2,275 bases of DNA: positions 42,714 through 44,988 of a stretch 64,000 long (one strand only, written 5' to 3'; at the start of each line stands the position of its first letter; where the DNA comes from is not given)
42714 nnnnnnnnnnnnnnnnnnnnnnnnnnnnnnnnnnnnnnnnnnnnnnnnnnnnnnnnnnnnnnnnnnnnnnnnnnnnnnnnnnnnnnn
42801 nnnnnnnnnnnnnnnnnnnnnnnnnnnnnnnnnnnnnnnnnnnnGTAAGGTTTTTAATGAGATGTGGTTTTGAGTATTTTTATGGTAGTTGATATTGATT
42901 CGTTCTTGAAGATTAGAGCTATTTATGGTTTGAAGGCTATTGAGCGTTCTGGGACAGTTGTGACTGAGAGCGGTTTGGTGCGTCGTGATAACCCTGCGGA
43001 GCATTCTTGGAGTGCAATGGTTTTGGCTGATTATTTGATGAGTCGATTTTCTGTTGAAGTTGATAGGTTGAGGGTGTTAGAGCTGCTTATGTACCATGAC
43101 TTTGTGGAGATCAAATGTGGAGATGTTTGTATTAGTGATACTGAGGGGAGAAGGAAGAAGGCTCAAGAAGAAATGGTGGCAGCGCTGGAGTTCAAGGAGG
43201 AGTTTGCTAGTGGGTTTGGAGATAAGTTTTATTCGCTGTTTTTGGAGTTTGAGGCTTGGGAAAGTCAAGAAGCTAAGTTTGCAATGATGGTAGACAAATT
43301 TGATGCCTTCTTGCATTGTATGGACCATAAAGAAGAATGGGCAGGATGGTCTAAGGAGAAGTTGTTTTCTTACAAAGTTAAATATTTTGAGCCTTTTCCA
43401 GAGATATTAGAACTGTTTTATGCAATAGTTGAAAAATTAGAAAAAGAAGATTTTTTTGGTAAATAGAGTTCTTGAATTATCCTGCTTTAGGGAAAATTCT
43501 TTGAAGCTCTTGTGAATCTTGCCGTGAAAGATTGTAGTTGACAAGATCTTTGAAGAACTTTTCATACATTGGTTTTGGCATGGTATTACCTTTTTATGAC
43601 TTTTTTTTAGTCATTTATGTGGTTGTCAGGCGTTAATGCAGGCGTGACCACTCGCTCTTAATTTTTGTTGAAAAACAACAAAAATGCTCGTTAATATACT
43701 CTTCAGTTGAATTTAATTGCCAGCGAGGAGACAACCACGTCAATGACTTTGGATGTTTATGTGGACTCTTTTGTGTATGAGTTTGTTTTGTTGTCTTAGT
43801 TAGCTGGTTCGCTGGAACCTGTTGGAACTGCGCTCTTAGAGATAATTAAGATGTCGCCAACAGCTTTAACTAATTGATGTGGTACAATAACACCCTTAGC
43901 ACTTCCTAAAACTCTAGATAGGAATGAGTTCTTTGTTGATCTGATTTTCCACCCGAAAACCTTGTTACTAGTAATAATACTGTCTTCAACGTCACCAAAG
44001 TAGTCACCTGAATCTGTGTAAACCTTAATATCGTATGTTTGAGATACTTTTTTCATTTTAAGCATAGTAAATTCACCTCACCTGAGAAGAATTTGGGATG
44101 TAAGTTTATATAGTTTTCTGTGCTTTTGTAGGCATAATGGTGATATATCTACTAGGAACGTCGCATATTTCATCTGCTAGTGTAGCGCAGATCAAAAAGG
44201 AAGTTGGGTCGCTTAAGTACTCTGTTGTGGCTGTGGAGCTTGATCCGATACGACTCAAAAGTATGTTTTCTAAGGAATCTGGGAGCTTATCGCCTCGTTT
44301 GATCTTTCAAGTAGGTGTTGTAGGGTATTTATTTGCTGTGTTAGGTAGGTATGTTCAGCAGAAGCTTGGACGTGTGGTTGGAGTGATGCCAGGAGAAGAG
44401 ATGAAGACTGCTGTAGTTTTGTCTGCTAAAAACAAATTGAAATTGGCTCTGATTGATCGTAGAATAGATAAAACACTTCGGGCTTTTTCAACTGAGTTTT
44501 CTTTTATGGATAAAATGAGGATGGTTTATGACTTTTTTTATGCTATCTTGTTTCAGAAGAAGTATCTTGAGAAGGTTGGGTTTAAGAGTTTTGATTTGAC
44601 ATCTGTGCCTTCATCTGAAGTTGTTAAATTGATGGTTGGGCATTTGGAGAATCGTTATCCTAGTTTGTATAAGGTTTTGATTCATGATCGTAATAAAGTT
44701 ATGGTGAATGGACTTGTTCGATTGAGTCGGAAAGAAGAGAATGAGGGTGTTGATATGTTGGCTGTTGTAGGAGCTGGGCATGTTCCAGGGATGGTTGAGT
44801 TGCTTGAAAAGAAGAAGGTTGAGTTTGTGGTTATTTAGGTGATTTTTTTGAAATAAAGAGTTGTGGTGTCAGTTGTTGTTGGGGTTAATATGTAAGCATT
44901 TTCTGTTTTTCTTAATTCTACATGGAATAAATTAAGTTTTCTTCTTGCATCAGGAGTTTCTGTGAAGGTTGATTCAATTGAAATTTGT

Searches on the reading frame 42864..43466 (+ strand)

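Call 58: search_protein_families(library=pfam, proteins=[window:42864-43466:+], max_evalue=0.001)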
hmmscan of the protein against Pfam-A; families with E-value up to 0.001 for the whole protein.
window:42864-43466:+ (200 aa): 2 families
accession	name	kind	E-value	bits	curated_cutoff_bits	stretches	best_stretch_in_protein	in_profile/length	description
PF13023.12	HD_3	-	9.3e-25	87.9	22.5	1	23-160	4-140/165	HD domain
PF12917.13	YfbR-like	-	7.7e-11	42.4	25.9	1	20-155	6-144/182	5'-deoxynucleotidase YfbR-like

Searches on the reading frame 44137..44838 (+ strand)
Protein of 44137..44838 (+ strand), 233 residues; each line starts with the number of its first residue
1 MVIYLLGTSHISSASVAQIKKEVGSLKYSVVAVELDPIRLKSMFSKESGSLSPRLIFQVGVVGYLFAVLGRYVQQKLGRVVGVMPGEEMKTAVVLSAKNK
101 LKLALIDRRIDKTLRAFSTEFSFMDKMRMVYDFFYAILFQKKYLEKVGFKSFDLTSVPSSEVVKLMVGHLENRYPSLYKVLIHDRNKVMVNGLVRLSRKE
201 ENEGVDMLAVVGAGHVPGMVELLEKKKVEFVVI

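Call 58: search_protein_families(library=pfam, proteins=[window:44137-44838:+], max_evalue=0.001)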
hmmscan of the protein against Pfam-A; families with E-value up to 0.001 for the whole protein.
window:44137-44838:+ (233 aa): 1 family
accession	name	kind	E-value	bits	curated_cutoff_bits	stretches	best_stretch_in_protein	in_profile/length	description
PF01963.22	TraB_PrgY_gumN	-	4.6e-19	69.7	26.8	1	3-227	12-258/263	TraB/PrgY/gumN family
